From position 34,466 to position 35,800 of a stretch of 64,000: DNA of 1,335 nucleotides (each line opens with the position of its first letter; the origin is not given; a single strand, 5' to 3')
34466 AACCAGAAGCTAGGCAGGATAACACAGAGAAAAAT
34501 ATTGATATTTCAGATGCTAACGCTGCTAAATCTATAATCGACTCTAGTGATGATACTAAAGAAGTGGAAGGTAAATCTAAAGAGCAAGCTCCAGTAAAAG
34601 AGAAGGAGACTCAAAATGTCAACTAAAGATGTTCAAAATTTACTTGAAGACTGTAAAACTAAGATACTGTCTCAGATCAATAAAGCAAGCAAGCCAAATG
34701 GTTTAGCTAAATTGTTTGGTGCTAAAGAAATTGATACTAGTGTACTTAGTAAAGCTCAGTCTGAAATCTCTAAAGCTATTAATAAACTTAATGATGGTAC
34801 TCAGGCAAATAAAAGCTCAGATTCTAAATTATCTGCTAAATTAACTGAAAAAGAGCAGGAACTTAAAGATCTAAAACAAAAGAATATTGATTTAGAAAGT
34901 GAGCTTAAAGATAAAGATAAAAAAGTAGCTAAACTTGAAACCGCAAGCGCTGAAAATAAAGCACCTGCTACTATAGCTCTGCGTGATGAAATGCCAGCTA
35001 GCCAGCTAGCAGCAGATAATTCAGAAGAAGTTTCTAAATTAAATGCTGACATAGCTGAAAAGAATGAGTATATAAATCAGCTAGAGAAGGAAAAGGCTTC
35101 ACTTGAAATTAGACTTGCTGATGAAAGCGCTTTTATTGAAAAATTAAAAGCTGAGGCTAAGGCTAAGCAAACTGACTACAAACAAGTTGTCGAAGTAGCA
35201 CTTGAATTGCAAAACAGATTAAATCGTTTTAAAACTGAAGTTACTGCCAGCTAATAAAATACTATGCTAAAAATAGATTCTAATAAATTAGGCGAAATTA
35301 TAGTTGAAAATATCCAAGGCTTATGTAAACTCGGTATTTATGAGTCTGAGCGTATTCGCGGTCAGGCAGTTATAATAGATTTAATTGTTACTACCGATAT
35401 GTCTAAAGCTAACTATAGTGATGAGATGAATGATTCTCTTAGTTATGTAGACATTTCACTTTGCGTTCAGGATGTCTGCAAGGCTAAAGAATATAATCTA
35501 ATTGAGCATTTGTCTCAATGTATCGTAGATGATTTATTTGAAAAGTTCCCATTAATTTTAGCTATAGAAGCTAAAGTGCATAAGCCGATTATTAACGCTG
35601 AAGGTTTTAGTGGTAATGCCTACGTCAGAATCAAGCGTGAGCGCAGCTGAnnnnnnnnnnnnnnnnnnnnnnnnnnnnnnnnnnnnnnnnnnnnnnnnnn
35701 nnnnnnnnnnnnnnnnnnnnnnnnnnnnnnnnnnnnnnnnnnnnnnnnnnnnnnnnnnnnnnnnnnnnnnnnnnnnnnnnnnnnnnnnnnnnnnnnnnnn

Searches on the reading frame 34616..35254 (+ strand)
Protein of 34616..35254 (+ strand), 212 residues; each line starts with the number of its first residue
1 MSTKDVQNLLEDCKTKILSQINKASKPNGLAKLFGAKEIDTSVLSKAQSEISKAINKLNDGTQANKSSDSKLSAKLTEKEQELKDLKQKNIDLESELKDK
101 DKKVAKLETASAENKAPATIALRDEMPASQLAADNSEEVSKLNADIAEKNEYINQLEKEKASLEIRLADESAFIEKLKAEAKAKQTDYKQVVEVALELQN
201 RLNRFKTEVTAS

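Call 26: search_protein_families(library=pfam, proteins=[window:34616-35254:+], max_evalue=0.001)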
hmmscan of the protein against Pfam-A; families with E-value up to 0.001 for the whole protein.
window:34616-35254:+ (212 aa): 1 family
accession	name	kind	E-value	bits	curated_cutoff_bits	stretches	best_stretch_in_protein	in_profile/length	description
PF09762.14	CCDC93_CC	-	3.9e-05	23.3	30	1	47-190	114-254/429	CCDC93 coiled-coil domain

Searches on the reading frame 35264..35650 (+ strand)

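Call 59: search_protein_families(library=pfam, proteins=[window:35264-35650:+], max_evalue=1)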
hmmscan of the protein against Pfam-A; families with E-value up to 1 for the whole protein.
window:35264-35650:+ (128 aa): 1 family
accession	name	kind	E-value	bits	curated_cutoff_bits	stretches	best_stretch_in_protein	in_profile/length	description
PF02152.23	FolB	-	3.6e-23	82.6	31.8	1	12-123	1-112/113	Dihydroneopterin aldolase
